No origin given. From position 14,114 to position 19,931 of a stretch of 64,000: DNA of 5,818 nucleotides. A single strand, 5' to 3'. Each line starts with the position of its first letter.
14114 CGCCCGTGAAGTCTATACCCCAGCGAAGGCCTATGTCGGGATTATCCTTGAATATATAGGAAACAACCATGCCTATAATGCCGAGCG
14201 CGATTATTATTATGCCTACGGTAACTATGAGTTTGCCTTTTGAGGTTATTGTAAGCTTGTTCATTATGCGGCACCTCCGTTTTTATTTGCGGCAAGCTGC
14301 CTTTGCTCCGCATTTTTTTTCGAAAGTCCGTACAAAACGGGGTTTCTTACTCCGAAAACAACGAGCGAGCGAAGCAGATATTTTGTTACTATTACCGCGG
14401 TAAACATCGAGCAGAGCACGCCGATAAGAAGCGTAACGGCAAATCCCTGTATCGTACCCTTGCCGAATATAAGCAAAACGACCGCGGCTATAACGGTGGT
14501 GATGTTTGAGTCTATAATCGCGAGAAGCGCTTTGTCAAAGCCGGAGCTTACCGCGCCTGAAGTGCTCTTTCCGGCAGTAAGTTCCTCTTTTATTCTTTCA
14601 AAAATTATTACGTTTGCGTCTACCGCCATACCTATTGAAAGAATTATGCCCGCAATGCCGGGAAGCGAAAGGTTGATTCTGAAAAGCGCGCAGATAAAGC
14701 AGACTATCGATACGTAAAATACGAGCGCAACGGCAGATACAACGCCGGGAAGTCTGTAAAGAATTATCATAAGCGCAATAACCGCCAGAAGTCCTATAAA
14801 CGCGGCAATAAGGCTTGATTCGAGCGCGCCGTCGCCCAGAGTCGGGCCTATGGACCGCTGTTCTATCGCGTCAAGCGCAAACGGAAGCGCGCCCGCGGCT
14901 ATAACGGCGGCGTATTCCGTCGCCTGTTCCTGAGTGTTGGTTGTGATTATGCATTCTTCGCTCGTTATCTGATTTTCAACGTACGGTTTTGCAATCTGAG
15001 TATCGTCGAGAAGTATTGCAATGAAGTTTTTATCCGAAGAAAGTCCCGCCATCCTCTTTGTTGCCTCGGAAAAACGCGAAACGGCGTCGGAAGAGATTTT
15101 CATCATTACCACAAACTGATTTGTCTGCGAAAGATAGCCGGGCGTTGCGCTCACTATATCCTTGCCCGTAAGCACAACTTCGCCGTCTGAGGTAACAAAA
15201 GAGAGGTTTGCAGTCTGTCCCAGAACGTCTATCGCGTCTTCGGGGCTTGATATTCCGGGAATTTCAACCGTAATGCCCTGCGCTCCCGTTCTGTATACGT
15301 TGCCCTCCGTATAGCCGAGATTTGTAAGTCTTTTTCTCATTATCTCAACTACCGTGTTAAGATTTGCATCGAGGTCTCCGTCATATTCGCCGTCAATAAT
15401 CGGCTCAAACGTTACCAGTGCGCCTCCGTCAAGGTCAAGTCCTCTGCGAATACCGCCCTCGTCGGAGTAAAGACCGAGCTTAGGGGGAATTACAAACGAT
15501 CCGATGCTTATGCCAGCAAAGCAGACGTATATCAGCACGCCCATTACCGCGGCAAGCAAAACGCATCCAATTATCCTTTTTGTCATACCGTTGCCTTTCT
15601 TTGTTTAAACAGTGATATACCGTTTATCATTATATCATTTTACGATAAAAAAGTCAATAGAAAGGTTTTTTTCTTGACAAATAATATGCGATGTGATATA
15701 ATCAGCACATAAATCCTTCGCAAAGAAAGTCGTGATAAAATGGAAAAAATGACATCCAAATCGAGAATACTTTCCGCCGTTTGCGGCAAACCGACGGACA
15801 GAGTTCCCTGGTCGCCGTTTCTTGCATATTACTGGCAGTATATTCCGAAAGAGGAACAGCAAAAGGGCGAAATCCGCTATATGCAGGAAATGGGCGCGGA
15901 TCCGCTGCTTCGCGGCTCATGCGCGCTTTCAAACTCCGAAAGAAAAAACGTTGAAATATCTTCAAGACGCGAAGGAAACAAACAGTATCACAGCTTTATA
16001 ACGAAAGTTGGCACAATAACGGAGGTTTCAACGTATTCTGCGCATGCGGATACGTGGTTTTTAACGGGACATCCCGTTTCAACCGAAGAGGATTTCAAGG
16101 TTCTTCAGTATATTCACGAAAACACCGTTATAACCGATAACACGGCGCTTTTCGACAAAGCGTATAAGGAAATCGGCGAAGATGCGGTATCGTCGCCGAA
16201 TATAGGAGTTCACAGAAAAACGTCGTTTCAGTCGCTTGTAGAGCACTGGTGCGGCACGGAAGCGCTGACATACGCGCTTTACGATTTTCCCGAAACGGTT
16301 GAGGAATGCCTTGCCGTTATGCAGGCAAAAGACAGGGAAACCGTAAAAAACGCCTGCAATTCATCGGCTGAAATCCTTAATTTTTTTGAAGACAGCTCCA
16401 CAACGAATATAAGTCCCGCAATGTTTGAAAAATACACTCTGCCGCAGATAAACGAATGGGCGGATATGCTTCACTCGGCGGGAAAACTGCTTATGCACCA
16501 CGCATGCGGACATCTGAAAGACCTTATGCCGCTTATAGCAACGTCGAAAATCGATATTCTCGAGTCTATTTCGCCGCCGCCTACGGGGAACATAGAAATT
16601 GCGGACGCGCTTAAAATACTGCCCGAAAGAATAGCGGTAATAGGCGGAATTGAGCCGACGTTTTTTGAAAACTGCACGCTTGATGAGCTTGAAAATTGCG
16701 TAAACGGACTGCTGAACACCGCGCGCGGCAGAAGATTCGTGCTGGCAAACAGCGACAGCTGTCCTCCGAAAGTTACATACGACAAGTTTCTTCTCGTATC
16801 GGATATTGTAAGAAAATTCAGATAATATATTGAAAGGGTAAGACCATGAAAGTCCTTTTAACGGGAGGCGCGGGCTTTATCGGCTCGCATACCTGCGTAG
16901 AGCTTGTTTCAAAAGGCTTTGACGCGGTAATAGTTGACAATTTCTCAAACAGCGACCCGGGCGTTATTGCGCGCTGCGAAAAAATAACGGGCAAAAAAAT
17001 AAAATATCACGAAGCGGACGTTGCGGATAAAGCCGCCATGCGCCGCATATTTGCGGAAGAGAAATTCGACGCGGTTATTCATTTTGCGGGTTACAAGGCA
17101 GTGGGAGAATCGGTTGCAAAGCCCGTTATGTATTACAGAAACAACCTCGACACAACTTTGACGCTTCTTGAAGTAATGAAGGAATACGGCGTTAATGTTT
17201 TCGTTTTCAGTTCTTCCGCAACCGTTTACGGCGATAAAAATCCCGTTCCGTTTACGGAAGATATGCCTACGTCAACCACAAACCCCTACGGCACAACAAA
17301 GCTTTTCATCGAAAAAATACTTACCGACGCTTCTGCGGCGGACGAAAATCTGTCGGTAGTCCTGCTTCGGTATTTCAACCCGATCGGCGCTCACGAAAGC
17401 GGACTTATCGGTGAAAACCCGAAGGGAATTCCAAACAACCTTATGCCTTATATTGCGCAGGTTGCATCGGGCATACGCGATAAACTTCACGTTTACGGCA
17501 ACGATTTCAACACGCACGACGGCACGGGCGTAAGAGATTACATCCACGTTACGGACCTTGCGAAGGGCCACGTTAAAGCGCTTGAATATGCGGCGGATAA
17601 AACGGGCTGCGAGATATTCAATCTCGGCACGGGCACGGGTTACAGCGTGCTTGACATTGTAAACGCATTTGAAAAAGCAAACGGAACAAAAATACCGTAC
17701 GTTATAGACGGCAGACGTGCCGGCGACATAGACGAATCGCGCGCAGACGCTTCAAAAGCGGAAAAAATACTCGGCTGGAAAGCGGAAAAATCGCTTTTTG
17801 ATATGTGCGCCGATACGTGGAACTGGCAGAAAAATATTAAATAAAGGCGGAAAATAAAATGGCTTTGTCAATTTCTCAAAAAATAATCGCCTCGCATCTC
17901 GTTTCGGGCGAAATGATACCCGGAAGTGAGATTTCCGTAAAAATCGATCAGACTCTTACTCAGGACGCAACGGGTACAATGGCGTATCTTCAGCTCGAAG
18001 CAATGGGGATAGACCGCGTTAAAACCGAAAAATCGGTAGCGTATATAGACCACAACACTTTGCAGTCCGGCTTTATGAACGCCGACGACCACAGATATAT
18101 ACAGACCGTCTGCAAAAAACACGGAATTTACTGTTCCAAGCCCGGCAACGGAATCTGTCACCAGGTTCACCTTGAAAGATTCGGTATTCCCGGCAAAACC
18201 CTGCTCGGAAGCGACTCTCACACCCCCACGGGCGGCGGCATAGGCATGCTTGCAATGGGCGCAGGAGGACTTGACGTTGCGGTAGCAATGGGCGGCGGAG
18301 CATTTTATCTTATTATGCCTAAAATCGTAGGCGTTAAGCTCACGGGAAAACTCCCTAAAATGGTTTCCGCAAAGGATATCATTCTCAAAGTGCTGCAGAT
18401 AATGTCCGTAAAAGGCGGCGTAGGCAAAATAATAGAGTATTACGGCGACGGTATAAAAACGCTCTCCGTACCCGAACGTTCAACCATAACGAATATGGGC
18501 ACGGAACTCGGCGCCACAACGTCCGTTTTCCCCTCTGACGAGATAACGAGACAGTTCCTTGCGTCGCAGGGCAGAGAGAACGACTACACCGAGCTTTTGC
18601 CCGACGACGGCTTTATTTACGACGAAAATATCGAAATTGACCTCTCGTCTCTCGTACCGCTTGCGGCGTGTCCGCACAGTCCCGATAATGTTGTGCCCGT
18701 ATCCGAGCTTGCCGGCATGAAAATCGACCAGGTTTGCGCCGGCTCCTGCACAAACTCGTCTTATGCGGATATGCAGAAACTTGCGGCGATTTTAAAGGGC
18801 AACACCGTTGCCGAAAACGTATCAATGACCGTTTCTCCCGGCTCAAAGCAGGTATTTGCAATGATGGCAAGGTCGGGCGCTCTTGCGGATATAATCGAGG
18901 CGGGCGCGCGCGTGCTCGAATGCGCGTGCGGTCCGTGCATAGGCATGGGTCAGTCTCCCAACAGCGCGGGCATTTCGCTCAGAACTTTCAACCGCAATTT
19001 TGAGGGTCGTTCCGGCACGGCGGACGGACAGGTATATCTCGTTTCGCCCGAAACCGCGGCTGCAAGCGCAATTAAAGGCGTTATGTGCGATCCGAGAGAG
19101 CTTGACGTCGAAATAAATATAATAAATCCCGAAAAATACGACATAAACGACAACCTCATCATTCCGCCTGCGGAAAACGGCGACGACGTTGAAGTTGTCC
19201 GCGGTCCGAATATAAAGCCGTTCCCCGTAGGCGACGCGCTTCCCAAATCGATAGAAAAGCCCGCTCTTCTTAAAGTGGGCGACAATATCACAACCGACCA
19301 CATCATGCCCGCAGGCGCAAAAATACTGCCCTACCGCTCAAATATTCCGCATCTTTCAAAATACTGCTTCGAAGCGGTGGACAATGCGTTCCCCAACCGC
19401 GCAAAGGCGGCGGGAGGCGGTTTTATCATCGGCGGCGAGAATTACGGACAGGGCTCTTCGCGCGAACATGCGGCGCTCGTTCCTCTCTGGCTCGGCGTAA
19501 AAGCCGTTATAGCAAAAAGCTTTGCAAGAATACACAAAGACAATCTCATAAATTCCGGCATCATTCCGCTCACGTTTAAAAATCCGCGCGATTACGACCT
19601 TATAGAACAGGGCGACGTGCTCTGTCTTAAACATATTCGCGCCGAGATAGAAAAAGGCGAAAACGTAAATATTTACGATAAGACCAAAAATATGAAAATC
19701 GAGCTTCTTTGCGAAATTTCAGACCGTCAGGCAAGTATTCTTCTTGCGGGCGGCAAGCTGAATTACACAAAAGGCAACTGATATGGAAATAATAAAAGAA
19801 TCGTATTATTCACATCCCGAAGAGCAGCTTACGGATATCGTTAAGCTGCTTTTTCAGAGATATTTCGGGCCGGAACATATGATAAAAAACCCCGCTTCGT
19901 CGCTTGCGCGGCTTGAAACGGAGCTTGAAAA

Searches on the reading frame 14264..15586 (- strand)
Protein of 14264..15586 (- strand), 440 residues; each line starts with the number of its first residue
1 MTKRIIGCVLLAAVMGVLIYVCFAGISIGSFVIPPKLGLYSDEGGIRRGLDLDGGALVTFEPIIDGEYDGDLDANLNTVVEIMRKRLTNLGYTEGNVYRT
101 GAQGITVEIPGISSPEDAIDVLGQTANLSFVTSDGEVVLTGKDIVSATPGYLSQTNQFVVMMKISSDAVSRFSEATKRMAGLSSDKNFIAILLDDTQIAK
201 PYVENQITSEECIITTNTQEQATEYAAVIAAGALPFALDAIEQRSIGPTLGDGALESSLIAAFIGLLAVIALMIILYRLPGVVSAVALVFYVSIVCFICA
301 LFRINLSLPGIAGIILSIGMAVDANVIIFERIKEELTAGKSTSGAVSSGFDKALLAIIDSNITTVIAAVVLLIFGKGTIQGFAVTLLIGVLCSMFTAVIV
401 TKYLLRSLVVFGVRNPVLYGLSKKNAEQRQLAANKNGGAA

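Call 49: search_protein_families(library=pfam, proteins=[window:14264-15586:-], max_evalue=0.00001)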
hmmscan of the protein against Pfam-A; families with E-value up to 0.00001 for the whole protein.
window:14264-15586:- (440 aa): 4 families
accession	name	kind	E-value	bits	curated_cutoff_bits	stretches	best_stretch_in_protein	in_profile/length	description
PF02355.23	SecD_SecF_C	-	1.6e-19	70.5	20.5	1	240-407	15-185/189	Protein export membrane protein SecD/SecF, C-terminal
PF22599.2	SecDF_P1_head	-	9.5e-17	61.4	27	1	133-235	15-113/114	SecDF, P1 head subdomain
PF21760.3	SecD_1st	-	6.2e-15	54.8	27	1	77-134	2-59/60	Protein translocase subunit SecDF, P1 domain, N-terminal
PF03176.21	MMPL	-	3.9e-07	29.8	20.5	1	256-398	143-292/333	MMPL family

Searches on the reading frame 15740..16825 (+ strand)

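Call 49: search_protein_families(library=pfam, proteins=[window:15740-16825:+], max_evalue=0.00001)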
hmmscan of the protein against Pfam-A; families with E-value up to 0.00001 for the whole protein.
window:15740-16825:+ (361 aa): 1 family
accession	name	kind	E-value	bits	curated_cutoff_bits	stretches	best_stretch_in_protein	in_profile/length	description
PF01208.23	URO-D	-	2.6e-16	60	23.9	1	172-359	161-345/346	Uroporphyrinogen decarboxylase (URO-D)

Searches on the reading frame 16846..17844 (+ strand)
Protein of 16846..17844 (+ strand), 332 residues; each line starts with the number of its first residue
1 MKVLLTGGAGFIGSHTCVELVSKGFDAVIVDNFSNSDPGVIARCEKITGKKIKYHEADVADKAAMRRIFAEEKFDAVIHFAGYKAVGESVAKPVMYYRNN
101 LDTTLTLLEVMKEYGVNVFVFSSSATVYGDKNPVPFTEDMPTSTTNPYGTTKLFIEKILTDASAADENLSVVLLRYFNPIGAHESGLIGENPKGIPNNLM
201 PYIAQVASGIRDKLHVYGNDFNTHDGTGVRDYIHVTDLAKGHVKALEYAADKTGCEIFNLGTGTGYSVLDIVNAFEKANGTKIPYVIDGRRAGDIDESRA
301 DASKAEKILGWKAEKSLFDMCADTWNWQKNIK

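Call 49: search_protein_families(library=pfam, proteins=[window:16846-17844:+], max_evalue=0.00001)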
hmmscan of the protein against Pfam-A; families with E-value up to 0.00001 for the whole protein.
window:16846-17844:+ (332 aa): 9 families
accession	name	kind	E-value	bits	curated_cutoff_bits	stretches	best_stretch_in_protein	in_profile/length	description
PF16363.11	GDP_Man_Dehyd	-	1e-58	199.8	27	1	4-324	1-332/332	GDP-mannose 4,6 dehydratase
PF01370.27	Epimerase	-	2.8e-58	197.6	20.9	1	3-261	1-240/240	NAD dependent epimerase/dehydratase family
PF01073.25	3Beta_HSD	-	1.1e-16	61.2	22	1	5-162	2-160/280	3-beta hydroxysteroid dehydrogenase/isomerase family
PF02719.21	Polysacc_synt_2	-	7.6e-16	58.6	20.2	1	3-183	1-175/293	Polysaccharide biosynthesis protein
PF04321.23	RmlD_sub_bind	-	1.1e-14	54.7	27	1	1-162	1-139/287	RmlD substrate binding domain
PF08659.16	KR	-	1.3e-07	32.1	22.6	1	3-129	3-142/180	KR domain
PF00106.31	adh_short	-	1.4e-06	28.3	26.6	1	3-82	3-86/195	short chain dehydrogenase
PF13460.12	NAD_binding_10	-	1.5e-06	28.7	27.2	1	7-159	1-131/184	NAD(P)H-binding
PF07993.18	NAD_binding_4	-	5.7e-06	26.1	20.1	0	6-181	2-209/258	Male sterility protein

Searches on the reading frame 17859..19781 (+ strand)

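Call 50: search_protein_families(library=pfam, proteins=[window:17859-19781:+], max_evalue=0.00001)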
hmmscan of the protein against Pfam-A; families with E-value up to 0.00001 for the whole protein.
window:17859-19781:+ (640 aa): 2 families
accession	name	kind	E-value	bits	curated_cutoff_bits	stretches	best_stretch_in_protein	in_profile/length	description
PF00330.25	Aconitase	-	3e-108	363.2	28.7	1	7-407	1-463/463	Aconitase family (aconitate hydratase)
PF00694.25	Aconitase_C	-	2.5e-23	83.3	22.8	1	507-575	63-130/131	Aconitase C-terminal domain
